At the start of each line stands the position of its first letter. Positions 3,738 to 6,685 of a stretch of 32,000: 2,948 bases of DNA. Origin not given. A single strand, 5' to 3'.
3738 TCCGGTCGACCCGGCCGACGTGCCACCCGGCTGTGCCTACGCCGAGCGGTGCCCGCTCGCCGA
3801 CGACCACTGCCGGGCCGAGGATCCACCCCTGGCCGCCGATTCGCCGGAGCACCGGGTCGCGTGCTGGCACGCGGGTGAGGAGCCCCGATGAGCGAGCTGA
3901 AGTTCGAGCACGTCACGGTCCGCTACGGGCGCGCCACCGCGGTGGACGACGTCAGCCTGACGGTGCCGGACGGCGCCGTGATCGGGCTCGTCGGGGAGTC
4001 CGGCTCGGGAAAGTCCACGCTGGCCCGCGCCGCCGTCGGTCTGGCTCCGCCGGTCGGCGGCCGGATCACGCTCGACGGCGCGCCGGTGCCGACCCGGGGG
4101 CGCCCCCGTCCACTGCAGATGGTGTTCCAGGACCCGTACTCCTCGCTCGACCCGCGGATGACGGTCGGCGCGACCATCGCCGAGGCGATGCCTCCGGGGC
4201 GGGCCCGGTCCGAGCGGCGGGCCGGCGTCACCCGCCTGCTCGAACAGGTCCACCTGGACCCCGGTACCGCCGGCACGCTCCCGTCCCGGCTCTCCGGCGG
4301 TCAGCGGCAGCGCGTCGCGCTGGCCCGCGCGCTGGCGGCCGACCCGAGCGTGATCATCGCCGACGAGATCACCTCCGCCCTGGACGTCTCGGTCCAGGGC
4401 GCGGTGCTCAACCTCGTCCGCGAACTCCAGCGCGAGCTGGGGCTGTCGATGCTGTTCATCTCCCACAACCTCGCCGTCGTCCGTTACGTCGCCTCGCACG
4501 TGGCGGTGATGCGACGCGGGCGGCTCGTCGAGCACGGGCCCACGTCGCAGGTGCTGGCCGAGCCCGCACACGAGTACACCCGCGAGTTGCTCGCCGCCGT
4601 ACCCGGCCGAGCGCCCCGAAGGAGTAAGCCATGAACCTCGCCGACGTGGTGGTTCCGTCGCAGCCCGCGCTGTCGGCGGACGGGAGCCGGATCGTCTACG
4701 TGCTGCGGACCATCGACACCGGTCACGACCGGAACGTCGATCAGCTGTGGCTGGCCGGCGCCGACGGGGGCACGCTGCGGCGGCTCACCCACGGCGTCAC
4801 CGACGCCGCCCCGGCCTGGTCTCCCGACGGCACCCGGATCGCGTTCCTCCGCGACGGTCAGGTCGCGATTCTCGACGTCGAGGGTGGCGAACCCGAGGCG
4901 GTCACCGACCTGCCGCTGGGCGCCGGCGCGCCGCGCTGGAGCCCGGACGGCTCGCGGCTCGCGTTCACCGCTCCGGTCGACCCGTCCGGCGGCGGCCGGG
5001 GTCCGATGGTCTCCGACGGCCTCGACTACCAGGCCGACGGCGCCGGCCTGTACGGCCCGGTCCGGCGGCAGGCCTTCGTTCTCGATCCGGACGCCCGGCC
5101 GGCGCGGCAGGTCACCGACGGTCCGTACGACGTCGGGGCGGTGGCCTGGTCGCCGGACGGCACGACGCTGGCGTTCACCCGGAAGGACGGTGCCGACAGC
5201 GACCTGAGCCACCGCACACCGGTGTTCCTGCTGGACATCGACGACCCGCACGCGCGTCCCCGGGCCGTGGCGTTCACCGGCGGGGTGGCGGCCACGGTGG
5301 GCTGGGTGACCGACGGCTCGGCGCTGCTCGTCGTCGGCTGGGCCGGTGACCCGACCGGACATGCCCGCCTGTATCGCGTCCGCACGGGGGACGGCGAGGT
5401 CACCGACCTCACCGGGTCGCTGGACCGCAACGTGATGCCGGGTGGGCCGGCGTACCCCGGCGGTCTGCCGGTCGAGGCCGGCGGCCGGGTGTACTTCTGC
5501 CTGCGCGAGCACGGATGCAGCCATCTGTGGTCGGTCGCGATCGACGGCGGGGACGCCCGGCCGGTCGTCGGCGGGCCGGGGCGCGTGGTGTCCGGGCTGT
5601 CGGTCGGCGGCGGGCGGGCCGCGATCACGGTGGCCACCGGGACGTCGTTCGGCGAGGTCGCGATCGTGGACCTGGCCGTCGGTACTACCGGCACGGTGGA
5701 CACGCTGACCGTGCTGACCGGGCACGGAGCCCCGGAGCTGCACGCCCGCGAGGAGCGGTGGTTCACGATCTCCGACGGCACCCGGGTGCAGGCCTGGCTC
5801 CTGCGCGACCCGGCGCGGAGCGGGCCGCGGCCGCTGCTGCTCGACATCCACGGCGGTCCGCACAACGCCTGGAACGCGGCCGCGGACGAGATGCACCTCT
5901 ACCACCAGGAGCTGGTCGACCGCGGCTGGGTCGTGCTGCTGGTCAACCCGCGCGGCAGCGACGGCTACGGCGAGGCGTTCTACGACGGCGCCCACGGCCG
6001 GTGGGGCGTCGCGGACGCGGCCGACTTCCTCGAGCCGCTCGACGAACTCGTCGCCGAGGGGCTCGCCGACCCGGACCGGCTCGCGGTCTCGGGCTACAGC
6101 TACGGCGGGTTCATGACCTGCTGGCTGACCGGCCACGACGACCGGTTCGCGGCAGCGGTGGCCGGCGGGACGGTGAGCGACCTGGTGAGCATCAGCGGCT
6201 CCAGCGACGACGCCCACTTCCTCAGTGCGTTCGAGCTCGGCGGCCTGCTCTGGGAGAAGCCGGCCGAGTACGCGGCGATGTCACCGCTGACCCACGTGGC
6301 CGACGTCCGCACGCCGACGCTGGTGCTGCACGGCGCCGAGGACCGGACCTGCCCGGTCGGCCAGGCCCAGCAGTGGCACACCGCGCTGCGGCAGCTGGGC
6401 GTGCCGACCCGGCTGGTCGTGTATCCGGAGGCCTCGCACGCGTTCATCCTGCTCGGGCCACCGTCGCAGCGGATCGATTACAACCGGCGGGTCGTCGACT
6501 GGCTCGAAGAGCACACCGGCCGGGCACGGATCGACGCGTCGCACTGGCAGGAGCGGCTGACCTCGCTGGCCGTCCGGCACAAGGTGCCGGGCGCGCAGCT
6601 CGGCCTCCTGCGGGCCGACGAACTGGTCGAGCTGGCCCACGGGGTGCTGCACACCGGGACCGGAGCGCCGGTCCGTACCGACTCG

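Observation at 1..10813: Eight (possibly nine) translationally coupled genes link a peptide ABC importer to an S9-S12 peptidase, an M20 hydrolase, a GNAT and an N-succinylamino-acid racemase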

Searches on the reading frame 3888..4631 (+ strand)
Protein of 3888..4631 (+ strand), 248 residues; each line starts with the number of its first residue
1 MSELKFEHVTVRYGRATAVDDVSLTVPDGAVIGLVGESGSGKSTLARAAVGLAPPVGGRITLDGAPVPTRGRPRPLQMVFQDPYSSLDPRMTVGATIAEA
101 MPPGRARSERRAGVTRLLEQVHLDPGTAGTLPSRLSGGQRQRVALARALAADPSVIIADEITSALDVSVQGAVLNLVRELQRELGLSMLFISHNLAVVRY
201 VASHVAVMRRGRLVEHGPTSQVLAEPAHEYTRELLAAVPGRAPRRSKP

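Call 5: search_protein_families(library=pfam, proteins=[window:3888-4631:+])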
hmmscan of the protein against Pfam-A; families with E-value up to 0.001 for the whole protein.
window:3888-4631:+ (248 aa): 7 families
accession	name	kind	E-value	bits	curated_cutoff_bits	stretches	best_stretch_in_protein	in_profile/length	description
PF00005.33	ABC_tran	-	5.4e-30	105.2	25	1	20-163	2-137/137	ABC transporter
PF02463.25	SMC_N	-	3.3e-06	27.1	40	1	115-208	124-212/220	RecF/RecN/SMC N terminal domain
PF13304.12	AAA_21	-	5.7e-06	27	27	0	128-198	231-303/304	AAA domain, putative AbiEii toxin, Type IV TA system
PF13401.12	AAA_22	-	1.3e-05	26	27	1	32-191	8-121/130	AAA domain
PF13191.12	AAA_16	-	2.8e-05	25.1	32.6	1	30-189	25-165/167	AAA ATPase domain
PF20703.3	nSTAND1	-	4.2e-05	23.8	27.1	1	7-57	11-59/379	Novel STAND NTPase 1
PF08352.17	oligo_HPY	-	8.2e-05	23.4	27.1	1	214-244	1-31/65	Oligopeptide/dipeptide transporter, C-terminal region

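Call 6: search_protein_families(library=ncbifam, proteins=[window:3888-4631:+])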
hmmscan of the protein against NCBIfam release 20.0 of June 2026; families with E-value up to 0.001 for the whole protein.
window:3888-4631:+ (248 aa): 190 families (the best 25 are shown)
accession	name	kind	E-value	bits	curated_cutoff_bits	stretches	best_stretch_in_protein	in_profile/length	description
NF008453.0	PRK11308.1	subfamily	2.7e-67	227.4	408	1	16-245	35-272/334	dipeptide ABC transporter ATP-binding protein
NF007613.0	PRK10261.1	equivalog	1.4e-65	221.9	1077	1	17-248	338-577/623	glutathione ABC transporter ATP-binding protein GsiA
NF011659.0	PRK15079.1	equivalog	4.1e-62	209.8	540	1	17-245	38-275/334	murein tripeptide/oligopeptide ABC transporter ATP binding protein OppF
TIGR02769.1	nickel_nikE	equivalog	8.5e-61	205.7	332.55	1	12-246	20-261/265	nickel import ATP-binding protein NikE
NF011713.0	PRK15134.1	equivalog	1.9e-58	198.4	834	1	15-236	298-527/529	microcin C ABC transporter ATP-binding protein YejF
NF043078.1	MMSYN1_0168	equivalog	1.3e-57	195.9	800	3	114-246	473-605/649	oligopeptide ABC transporter ATP-binding protein OppF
NF007739.0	PRK10419.1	subfamily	2.3e-55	188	354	1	12-246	21-262/268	nickel ABC transporter ATP-binding protein NikE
NF043071.1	DppF_dipep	equivalog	3.6e-55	187.7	660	1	16-244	36-272/331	dipeptide ABC transporter ATP-binding subunit DppF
TIGR02770.1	nickel_nikD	equivalog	1.2e-51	175.3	318.7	1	19-237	2-228/230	nickel import ATP-binding protein NikD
NF043079.1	MMSYN1_0167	equivalog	7e-50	170.3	740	2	76-239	308-475/561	oligopeptide ABC transporter ATP-binding protein OppD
NF011692.0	PRK15112.1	equivalog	1.7e-47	162.3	452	1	12-240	23-256/269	putrescine export ABC transporter ATP-binding protein SapF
NF047576.1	opine_ATP_CntF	equivalog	9.2e-47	159.5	385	1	15-237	16-252/264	staphylopine uptake ABC transporter ATP-binding protein CntF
NF047578.1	opine_ATP_CntD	equivalog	3e-46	157.8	380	1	16-237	17-252/266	staphylopine uptake ABC transporter ATP-binding protein CntD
NF008246.0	PRK11022.1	equivalog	3.3e-46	157.9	541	2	76-243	91-262/326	dipeptide ABC transporter ATP-binding protein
TIGR00968.1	3a0106s01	subfamily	7.1e-46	156.6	342.75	1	6-238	3-234/237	sulfate ABC transporter ATP-binding protein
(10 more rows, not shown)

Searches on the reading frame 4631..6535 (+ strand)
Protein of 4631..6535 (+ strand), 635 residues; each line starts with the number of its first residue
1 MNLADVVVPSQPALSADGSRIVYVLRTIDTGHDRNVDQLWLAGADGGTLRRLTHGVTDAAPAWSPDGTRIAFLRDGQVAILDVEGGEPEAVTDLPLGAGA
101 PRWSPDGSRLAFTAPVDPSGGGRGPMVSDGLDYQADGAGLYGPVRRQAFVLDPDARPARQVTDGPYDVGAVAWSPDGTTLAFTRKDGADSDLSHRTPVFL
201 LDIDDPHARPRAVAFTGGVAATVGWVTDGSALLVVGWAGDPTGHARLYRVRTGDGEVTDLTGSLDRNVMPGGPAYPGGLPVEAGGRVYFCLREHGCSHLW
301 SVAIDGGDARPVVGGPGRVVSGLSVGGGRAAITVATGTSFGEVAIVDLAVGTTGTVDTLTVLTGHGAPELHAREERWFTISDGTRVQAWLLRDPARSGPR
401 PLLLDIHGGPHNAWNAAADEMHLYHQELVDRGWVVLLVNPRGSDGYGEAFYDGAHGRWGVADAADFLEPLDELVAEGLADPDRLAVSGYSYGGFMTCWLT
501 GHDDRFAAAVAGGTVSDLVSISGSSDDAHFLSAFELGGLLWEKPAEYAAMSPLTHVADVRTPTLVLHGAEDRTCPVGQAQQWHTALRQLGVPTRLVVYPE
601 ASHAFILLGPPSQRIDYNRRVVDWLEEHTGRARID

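Call 27: search_solved_structures(query=window:4631-6535:+, max_evalue=1e-10)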
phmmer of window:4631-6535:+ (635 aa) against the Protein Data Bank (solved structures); distinct sequences matched with E-value up to 1e-10: 24.
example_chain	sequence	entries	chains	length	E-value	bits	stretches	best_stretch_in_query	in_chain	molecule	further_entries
8wt1_A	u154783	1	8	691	4.9e-79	269.7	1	11-628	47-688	S9 family peptidase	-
5yzm_A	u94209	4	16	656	9.7e-69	235.7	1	6-627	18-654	Acyl-peptide hydrolase, putative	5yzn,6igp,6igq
5yzo_A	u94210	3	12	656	2.8e-68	234.2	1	6-627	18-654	Acyl-peptide hydrolase, putative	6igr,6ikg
7ep9_G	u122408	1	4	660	1.2e-36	129.6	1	393-628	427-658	S9 family peptidase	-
4hxe_B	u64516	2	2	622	3.7e-32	114.9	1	283-626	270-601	Putative uncharacterized protein PH0594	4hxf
4hxg_A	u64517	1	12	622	9.6e-32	113.5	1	283-626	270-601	Putative uncharacterized protein PH0594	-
7px8_A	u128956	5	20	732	2.7e-27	98.8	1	399-628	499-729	Acylamino-acid-releasing enzyme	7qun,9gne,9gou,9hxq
7c72_A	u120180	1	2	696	4.8e-23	84.7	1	401-610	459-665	Prolyl oligopeptidase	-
3azo_A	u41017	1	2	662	1.4e-22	83.2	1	220-605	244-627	Aminopeptidase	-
3azp_A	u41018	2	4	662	4e-22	81.7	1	220-605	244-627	Aminopeptidase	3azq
5yp1_A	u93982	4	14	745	4.9e-22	81.4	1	282-604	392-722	Dipeptidyl aminopeptidase 4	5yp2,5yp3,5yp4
2ecf_A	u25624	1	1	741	1.2e-21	80.1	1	393-604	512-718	Dipeptidyl peptidase IV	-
2z3w_A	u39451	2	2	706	3.7e-20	75.2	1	259-610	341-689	Dipeptidyl aminopeptidase IV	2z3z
2d5l_A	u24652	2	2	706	4.4e-20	75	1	259-610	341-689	dipeptidyl aminopeptidase IV, putative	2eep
2dcm_A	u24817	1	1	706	1.2e-19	73.5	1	259-610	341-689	dipeptidyl aminopeptidase IV, putative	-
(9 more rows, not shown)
